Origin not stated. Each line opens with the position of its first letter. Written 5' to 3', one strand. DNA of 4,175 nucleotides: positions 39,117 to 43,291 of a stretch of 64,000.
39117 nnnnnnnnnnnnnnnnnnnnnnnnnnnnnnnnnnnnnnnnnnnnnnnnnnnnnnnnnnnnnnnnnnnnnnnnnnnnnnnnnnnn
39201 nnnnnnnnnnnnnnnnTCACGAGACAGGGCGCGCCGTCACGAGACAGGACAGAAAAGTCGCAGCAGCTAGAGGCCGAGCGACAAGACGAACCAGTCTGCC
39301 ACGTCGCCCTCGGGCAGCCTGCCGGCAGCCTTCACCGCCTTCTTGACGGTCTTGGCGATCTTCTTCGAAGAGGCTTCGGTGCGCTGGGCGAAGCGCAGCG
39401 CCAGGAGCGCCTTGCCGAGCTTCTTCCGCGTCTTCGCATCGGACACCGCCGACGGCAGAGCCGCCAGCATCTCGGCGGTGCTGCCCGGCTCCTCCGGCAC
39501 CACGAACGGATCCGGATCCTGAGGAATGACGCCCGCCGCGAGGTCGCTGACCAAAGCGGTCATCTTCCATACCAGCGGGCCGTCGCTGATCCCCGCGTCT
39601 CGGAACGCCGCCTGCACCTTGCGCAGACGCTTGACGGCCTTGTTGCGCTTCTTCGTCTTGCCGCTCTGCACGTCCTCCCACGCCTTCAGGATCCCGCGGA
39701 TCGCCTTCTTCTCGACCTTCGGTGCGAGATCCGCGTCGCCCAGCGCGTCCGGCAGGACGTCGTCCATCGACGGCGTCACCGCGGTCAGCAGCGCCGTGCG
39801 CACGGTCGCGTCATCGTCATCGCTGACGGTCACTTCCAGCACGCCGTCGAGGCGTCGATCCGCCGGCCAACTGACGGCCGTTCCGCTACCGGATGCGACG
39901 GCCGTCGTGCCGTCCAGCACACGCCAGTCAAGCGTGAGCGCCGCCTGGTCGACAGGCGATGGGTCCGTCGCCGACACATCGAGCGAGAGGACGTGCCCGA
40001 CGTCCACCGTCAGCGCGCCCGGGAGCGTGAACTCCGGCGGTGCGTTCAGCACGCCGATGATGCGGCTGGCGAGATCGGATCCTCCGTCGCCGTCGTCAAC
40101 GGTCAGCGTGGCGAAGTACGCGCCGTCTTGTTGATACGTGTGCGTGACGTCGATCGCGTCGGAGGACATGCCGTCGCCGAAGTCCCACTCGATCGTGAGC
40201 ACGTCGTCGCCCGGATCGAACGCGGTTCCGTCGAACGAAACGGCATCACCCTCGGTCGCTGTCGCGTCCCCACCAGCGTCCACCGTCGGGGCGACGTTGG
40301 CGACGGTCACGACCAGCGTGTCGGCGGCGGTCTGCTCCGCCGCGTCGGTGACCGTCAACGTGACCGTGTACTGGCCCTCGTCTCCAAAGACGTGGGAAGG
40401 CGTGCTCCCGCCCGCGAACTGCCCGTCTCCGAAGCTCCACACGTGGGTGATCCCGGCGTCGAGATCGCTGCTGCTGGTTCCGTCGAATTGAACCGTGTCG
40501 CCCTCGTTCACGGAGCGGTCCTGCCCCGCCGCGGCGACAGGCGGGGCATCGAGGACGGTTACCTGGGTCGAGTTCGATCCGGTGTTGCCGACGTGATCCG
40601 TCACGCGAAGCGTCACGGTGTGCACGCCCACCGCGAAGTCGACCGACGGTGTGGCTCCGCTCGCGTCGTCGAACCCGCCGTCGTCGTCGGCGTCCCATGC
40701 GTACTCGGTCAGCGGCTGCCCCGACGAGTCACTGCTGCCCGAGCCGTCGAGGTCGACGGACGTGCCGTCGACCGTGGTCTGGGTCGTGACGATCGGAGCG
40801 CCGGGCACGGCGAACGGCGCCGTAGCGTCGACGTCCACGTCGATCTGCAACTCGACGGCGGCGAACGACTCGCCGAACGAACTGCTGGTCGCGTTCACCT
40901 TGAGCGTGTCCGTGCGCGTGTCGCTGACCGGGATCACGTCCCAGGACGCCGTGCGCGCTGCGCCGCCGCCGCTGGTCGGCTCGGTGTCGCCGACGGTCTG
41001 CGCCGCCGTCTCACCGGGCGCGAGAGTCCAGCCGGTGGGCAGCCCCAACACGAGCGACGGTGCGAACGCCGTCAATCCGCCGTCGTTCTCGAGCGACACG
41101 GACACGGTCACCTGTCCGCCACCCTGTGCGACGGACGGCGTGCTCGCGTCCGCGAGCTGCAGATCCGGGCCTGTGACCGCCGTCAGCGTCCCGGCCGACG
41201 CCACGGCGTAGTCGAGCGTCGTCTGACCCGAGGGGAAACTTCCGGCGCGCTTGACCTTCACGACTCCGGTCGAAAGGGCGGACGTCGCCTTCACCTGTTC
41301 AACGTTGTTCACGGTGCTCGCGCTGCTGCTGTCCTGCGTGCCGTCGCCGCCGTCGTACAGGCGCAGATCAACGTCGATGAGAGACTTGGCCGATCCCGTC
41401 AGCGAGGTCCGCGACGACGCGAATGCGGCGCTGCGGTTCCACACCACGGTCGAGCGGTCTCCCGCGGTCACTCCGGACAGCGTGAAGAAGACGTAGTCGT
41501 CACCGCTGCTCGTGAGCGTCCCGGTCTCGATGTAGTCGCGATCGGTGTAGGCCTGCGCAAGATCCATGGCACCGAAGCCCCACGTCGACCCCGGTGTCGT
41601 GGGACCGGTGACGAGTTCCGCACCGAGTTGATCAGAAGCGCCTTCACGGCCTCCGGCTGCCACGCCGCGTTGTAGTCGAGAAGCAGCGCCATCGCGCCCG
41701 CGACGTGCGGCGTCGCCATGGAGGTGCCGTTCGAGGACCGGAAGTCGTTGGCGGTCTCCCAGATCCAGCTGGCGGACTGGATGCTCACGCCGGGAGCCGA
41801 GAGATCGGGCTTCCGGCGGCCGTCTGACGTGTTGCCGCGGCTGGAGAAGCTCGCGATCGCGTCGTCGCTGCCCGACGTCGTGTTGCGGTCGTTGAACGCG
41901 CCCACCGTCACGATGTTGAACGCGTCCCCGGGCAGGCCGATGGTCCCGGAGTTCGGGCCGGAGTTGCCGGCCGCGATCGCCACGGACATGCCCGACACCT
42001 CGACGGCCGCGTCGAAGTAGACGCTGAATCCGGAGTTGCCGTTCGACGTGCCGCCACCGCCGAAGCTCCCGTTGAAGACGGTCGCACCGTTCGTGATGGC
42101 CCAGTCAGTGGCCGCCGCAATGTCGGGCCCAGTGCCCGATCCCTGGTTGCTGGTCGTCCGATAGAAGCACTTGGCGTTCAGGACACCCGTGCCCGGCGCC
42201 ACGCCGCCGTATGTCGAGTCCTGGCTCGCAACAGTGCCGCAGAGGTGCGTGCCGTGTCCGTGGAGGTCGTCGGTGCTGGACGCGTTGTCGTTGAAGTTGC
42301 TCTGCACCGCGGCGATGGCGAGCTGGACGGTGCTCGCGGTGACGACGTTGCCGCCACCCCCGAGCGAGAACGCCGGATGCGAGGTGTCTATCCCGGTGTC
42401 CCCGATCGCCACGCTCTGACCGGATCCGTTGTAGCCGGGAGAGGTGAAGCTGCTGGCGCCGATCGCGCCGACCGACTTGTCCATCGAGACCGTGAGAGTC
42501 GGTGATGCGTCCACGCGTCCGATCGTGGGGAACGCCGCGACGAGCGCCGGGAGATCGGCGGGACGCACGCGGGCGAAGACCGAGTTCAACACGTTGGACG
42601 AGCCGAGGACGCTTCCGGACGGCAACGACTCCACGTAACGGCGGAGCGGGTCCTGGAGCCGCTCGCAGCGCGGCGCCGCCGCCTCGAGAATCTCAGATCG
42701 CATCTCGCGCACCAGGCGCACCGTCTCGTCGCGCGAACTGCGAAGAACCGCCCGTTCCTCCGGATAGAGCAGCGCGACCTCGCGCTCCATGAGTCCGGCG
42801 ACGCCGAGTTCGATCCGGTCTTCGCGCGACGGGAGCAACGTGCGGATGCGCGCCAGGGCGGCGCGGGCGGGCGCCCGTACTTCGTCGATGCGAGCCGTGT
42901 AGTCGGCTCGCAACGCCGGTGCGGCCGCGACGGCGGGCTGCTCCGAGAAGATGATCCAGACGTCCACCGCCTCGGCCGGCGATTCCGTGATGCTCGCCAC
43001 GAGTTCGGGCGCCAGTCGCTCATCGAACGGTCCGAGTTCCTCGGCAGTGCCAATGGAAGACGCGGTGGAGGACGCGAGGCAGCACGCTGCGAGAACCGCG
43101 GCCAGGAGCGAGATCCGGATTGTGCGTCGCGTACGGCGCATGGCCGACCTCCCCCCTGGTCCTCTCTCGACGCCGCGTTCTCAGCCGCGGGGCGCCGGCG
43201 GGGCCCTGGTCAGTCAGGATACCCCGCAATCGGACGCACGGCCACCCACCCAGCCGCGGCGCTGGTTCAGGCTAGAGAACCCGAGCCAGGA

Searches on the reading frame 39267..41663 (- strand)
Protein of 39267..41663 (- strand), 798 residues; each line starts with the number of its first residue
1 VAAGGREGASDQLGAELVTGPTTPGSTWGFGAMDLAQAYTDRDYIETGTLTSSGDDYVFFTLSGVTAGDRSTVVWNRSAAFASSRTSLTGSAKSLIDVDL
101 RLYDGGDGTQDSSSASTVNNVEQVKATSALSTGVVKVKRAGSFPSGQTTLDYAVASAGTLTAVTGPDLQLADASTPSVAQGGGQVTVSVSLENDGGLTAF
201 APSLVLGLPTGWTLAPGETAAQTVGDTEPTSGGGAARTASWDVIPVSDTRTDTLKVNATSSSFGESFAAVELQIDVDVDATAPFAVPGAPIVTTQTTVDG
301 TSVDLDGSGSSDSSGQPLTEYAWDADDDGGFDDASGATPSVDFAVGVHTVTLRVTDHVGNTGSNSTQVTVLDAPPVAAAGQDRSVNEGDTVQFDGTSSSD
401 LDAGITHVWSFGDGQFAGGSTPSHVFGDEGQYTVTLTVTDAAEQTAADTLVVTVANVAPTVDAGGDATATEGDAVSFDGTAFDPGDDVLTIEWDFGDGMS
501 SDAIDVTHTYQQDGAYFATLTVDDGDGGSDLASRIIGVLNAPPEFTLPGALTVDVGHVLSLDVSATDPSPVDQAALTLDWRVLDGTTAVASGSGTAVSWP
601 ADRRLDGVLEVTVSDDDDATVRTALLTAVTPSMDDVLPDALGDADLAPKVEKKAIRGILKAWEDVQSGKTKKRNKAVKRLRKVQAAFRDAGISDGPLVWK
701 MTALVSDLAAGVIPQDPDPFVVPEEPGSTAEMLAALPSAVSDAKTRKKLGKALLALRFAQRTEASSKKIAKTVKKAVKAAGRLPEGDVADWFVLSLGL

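Call 12: search_protein_families(library=pfam, proteins=[window:39267-41663:-], max_evalue=0.001)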
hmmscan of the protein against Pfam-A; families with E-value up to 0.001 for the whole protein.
window:39267-41663:- (798 aa): 3 families
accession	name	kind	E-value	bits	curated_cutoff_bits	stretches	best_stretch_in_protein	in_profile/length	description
PF18911.6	PKD_4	-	4.2e-54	181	27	3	456-530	1-76/85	PKD domain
PF00801.26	PKD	-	1.9e-22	79.5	23.5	2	381-451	7-78/80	PKD domain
PF22352.2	K319L-like_PKD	-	4.3e-14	52.7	27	1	379-454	1-84/84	K319L-like, PKD domain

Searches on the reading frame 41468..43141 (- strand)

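Call 12: search_protein_families(library=pfam, proteins=[window:41468-43141:-], max_evalue=0.001)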
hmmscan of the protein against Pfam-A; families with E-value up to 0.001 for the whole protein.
window:41468-43141:- (557 aa): 1 family
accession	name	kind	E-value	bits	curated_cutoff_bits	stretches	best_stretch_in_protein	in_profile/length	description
PF00082.27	Peptidase_S8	-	2.3e-48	165.4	21.8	1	239-510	1-276/288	Subtilase family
